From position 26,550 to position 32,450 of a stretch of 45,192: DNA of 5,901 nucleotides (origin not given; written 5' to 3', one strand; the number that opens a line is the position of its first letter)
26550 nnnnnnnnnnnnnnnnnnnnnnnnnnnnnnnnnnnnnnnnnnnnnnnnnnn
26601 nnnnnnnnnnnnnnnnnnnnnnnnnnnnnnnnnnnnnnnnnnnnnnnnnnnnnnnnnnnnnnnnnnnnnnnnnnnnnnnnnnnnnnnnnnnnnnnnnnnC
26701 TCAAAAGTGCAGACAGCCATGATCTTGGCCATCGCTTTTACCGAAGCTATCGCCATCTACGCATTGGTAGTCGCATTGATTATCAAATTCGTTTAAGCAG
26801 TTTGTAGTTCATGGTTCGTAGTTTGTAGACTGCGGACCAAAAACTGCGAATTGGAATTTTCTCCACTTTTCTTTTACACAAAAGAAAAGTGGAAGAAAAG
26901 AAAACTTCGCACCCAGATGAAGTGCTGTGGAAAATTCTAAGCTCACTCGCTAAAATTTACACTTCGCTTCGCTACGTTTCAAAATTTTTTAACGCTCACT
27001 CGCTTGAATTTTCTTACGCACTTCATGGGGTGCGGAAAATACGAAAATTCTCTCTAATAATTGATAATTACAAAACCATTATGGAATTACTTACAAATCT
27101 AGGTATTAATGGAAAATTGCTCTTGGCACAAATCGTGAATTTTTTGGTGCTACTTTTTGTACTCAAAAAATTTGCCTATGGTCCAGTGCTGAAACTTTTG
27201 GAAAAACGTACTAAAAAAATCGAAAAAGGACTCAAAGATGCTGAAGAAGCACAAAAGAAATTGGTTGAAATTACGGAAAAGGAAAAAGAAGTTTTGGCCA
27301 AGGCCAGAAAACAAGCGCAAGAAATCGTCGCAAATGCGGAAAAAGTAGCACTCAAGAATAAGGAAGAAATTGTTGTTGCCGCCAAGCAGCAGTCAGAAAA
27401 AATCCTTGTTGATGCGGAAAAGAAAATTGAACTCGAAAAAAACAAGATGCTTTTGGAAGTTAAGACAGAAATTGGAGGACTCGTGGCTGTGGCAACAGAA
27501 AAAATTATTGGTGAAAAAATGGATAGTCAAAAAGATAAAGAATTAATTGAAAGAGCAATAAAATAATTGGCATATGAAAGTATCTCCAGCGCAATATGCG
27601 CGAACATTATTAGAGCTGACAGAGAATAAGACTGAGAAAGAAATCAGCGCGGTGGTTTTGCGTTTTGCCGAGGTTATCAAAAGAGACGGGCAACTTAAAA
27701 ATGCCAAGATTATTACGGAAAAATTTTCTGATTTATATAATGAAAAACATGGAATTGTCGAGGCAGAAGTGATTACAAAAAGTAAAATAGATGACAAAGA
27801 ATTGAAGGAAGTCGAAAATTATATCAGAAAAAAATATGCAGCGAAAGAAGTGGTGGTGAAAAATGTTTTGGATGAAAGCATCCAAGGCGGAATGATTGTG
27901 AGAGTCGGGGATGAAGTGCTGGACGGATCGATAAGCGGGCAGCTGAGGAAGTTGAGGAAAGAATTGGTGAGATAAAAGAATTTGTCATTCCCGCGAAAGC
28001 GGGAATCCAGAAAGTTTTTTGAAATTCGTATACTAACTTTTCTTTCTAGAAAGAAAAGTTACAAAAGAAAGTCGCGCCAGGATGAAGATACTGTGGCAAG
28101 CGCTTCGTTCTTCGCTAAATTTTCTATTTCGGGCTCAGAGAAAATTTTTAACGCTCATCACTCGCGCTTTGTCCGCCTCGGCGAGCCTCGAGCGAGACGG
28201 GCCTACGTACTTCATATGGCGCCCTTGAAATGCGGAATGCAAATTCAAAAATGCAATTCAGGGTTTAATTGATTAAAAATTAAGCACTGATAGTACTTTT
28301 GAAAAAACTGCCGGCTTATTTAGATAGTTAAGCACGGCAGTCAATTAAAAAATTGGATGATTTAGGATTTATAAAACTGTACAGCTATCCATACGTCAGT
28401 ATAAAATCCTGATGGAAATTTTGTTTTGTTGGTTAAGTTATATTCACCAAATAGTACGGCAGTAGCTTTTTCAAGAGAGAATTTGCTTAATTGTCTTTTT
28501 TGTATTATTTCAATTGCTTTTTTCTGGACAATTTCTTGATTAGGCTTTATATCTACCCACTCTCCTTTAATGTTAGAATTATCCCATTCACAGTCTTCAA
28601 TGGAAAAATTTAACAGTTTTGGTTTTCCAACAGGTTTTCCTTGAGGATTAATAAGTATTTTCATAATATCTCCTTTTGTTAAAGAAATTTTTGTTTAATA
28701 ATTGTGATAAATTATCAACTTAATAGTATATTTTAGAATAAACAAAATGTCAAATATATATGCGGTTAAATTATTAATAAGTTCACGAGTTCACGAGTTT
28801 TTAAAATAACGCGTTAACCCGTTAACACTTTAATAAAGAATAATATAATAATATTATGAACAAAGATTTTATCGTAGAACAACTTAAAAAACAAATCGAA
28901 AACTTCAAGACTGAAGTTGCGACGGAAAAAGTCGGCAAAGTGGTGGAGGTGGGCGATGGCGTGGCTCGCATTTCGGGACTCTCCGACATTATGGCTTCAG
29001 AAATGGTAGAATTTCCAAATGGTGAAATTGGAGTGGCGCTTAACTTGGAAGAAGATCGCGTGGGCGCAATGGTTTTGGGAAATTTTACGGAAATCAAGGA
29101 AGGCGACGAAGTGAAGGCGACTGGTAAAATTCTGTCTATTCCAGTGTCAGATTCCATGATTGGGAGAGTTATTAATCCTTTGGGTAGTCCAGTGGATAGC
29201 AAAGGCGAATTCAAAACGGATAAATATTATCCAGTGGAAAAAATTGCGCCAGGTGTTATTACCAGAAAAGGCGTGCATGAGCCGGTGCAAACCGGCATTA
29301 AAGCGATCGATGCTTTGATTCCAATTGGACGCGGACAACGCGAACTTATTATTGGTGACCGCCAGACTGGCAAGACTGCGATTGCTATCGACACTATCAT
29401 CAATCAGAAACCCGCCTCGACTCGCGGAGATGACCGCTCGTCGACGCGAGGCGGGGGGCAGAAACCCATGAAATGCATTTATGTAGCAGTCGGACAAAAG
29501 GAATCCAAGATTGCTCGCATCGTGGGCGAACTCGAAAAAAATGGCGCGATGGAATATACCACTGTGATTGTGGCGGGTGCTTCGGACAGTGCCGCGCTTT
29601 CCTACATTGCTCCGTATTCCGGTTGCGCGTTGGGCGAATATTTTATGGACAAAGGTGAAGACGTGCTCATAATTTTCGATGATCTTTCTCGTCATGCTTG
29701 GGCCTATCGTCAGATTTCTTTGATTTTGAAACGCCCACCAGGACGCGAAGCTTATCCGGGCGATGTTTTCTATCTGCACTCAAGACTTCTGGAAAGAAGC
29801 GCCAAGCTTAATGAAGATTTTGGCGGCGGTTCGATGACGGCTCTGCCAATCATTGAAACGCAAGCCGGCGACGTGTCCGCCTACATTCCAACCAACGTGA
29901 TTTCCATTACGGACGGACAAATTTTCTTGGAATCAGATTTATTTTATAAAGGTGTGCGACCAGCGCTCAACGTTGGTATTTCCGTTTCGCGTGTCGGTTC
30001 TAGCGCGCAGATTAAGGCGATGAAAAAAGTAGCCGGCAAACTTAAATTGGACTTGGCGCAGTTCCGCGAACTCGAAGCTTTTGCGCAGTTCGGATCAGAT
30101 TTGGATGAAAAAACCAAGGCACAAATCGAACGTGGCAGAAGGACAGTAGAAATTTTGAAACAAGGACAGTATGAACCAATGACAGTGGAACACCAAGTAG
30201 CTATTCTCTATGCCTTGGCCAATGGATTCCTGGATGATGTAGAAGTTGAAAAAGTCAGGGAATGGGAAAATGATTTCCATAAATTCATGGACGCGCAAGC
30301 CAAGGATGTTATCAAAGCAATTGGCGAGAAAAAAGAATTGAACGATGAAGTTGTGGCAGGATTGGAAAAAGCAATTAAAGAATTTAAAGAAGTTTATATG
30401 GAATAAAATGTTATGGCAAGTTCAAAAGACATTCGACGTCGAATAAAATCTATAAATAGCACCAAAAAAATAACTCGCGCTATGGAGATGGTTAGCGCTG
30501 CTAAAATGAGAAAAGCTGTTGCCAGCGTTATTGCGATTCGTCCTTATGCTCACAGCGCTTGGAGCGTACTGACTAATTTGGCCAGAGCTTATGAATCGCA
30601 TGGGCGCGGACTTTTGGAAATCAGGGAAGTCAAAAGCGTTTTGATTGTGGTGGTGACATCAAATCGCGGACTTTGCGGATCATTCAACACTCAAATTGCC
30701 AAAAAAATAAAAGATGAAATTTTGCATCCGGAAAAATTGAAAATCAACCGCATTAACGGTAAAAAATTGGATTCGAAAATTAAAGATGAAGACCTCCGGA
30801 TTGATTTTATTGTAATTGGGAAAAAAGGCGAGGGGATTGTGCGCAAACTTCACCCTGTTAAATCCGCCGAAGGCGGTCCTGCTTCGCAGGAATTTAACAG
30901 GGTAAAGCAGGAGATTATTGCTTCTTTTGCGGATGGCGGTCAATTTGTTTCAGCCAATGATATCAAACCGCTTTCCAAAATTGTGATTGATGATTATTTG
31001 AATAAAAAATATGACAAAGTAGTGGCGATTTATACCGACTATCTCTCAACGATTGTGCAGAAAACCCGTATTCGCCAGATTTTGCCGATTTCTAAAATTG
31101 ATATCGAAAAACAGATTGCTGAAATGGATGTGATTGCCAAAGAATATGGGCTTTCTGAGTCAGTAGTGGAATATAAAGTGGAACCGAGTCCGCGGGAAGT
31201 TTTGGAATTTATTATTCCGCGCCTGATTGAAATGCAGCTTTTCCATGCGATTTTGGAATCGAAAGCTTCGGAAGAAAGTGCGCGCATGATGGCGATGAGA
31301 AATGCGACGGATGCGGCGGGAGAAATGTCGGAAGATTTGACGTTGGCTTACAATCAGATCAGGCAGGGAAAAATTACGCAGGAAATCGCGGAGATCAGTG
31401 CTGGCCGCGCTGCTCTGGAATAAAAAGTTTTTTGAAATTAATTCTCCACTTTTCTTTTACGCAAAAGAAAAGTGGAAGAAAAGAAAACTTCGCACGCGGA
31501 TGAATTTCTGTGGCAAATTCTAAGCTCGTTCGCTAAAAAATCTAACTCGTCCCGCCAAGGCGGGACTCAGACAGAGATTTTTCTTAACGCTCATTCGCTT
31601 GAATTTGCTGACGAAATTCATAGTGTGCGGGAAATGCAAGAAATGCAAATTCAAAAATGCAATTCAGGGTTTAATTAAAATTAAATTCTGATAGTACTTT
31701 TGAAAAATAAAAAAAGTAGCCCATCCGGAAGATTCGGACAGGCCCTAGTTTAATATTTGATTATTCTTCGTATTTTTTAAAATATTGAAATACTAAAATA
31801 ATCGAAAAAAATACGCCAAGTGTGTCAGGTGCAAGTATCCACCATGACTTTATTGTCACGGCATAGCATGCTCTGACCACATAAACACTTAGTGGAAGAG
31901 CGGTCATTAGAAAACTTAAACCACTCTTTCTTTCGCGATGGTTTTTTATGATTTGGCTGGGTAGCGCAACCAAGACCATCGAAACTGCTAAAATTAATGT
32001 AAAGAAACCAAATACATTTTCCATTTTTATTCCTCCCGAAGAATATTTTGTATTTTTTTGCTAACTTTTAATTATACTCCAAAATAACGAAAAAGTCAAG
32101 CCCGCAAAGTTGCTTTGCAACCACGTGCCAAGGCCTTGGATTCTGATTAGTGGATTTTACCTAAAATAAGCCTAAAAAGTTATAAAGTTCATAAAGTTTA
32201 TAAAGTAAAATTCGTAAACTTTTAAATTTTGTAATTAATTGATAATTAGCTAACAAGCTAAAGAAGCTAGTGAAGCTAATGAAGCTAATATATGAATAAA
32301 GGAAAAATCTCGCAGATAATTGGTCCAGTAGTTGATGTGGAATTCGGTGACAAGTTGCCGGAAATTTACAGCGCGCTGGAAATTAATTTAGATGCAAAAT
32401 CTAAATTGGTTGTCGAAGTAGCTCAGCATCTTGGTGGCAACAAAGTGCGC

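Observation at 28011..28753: ~290 bp repeat followed by an antisense, self-promoted cargo gene, found twice in the atp operon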

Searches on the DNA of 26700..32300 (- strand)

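Call 7: search_rna_families(source=window, start=26700, end=32300, threshold=evalue, max_evalue=10, show_alignments=3)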
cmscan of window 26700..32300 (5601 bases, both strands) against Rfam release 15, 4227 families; matches with E-value up to 10: 15.
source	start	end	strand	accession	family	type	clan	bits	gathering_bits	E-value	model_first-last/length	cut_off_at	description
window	27969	28059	+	RF02748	FtrB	Gene; sRNA;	-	28.8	66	0.12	1-115/115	no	Francisella sRNA B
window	31707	31806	-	RF04312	trpB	Cis-reg;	-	26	59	2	1-107/107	no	trpB ncRNA motif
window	31419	31496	-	RF01859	Phe_leader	Cis-reg; leader;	-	22.8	55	2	1-125/125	no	Phenylalanine leader peptide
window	31160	31226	-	RF03563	mir-BART16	Gene; miRNA;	-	22.7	100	0.62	1-87/87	no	mir-BART16 microRNA precursor family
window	26857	26898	-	RF03872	MIR6426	Gene; miRNA;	-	21.9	96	0.87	1-84/84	no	MIR6426 microRNA precursor family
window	31444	31477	-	RF03872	MIR6426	Gene; miRNA;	-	20.9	96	1.6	1-84/84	no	MIR6426 microRNA precursor family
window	31424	31512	+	RF01859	Phe_leader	Cis-reg; leader;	-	20.7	55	5.9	1-125/125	no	Phenylalanine leader peptide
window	27547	27622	+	RF01291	SNORD97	Gene; snRNA; snoRNA; CD-box;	-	20.2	45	5.4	1-142/142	no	Small nucleolar RNA SNORD97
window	26811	26903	+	RF04310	nqrA-II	Cis-reg;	-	20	55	7.1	1-174/174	no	nqrA-II ncRNA motif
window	28034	28061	-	RF03760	mir-2041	Gene; miRNA;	-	18.9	70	7.3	21-48/68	no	mir-2041 microRNA precursor family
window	31445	31476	-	RF04239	mir-4679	Gene; miRNA;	-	18.8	88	8.4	1-75/75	no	mir-4679 microRNA precursor family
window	27985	28112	-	RF00195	RsmY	Gene; sRNA;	CL00106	17.2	57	0.65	1-121/121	no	RsmY RNA family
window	31586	31750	+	RF02901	AaHKsRNA41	Gene; sRNA;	-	16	97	3.1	1-187/187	no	Aggregatibacter sRNA 41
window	31411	31471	-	RF00612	SNORD75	Gene; snRNA; snoRNA; CD-box;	-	16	50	3.4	1-62/62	no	Small nucleolar RNA SNORD75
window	26953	27050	-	RF02986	FuFi-1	Gene; sRNA;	-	15.5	59.6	5.3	1-175/175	no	FuFi-1 RNA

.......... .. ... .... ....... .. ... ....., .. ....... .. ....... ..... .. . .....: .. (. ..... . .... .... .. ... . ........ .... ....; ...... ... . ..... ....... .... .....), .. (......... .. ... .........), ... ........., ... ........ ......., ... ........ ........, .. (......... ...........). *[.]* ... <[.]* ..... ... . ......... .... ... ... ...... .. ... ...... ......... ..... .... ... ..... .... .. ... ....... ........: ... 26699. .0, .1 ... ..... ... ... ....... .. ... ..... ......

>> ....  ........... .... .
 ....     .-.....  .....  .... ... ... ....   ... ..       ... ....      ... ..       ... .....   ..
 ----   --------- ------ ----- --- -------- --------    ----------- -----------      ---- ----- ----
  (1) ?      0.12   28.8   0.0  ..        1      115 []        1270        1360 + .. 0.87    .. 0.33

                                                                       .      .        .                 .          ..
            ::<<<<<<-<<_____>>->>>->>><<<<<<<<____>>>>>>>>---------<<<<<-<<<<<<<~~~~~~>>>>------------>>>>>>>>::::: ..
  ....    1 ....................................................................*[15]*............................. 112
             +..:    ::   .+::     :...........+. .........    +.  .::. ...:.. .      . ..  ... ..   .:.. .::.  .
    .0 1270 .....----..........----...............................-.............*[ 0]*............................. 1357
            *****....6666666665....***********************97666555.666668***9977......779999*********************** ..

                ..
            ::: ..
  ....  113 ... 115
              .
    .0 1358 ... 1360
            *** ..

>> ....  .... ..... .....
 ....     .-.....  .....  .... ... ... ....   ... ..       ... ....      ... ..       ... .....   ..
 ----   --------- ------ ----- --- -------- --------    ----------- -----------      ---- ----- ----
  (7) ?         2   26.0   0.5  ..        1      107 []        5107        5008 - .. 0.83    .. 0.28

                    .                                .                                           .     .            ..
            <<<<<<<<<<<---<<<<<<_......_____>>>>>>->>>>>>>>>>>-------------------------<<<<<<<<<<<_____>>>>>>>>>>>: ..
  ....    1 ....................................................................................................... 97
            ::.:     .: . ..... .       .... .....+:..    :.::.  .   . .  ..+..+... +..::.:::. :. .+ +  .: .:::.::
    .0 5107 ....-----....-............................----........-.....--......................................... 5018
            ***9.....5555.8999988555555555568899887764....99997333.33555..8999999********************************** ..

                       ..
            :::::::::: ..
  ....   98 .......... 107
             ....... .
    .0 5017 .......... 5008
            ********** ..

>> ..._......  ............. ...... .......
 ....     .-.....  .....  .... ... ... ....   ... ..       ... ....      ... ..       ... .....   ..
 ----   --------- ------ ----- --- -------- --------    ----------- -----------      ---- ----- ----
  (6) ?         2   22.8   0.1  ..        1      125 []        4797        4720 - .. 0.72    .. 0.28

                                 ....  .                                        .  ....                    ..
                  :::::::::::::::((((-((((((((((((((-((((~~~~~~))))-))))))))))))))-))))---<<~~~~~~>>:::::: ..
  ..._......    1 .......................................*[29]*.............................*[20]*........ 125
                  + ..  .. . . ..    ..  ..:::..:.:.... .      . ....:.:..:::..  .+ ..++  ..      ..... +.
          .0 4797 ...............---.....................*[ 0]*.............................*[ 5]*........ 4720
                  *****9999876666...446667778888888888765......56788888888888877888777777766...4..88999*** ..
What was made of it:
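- On Any Rfam 15 RNA family: An E-value scan of 26700-32300 gave chance-level hits only, the best being 28.8 bits against a gathering score of 66 (call 7).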

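Call 37: search_with_rna_model(model_id=R1, sources=[L031, L032], max_evalue=1)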
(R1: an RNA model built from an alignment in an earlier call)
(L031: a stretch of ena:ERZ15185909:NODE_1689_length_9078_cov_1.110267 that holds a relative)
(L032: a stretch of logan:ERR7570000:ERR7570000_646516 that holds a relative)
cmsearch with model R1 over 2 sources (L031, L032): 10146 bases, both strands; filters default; matches with E-value up to 1: 9.
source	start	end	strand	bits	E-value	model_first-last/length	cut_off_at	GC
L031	5273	5455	-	54.8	1.6e-11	1-197/197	no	0.47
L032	836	1018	-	54.8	1.6e-11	1-197/197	no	0.47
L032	702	764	-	17.4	0.0039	1-197/197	no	0.32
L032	176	229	+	15.8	0.0087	1-197/197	no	0.22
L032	1031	1068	+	11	0.1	1-38/197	3'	0.24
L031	5468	5520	+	10.1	0.17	1-197/197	no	0.21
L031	8968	9039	+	9.6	0.22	1-197/197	no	0.29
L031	5409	5451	+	8.6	0.37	1-197/197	no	0.26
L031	6837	6901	+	8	0.49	1-197/197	no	0.32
